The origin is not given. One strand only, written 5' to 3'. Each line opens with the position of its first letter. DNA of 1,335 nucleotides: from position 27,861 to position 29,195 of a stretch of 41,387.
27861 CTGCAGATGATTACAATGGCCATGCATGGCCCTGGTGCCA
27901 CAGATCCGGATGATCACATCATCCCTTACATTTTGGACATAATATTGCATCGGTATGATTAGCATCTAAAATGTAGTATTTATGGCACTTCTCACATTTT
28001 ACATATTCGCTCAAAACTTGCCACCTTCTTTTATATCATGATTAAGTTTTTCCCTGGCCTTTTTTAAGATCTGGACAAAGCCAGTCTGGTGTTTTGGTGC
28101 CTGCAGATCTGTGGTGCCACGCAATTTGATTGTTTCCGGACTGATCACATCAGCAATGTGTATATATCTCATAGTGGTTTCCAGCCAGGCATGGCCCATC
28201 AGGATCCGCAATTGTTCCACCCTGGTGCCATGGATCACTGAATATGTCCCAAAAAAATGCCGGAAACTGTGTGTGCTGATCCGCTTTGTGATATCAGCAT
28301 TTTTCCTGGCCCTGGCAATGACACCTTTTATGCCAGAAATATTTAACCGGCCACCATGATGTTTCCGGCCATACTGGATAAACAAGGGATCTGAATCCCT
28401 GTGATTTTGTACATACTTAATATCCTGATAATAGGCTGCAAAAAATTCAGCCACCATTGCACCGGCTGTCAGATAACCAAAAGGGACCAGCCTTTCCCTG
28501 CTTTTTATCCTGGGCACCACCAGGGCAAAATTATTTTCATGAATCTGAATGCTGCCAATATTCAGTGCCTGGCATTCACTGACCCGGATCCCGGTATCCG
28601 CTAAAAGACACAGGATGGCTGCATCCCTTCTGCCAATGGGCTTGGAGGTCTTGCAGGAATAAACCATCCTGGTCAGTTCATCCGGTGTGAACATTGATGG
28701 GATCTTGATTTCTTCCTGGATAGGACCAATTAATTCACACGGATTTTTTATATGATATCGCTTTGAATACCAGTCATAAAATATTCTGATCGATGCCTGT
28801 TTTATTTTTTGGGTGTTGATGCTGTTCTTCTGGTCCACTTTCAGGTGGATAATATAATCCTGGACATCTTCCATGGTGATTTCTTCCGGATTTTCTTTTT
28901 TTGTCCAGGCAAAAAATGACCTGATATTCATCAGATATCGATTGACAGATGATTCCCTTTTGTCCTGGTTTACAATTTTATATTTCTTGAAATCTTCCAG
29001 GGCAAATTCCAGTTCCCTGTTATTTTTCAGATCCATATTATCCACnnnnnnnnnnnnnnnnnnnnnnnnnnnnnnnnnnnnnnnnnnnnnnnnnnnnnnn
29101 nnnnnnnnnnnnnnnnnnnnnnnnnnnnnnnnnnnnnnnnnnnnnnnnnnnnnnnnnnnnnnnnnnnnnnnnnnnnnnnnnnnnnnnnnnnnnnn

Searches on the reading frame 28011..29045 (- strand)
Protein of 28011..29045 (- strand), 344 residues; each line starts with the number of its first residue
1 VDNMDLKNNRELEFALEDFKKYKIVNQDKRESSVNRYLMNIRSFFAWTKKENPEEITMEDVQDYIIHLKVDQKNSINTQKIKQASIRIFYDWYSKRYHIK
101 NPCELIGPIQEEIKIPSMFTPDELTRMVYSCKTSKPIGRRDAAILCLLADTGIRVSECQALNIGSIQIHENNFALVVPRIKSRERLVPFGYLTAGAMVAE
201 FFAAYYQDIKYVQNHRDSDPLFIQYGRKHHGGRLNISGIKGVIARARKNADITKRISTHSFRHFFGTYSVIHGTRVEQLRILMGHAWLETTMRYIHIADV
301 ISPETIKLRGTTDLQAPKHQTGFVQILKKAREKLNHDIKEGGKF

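Call 111: search_protein_families(library=pfam, proteins=[window:28011-29045:-], max_evalue=0.001)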
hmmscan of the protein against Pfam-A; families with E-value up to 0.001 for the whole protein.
window:28011-29045:- (344 aa): 3 families
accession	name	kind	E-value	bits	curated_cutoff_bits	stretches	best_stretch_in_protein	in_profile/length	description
PF00589.27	Phage_integrase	-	2.5e-25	89.7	27.1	1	119-298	3-169/172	Phage integrase family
PF13495.12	Phage_int_SAM_4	-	3.5e-13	50.2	27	1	19-96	5-81/85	Phage integrase, N-terminal SAM-like domain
PF02899.23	Phage_int_SAM_1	-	0.00016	22.3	22.3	1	17-92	2-78/83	Phage integrase, N-terminal SAM-like domain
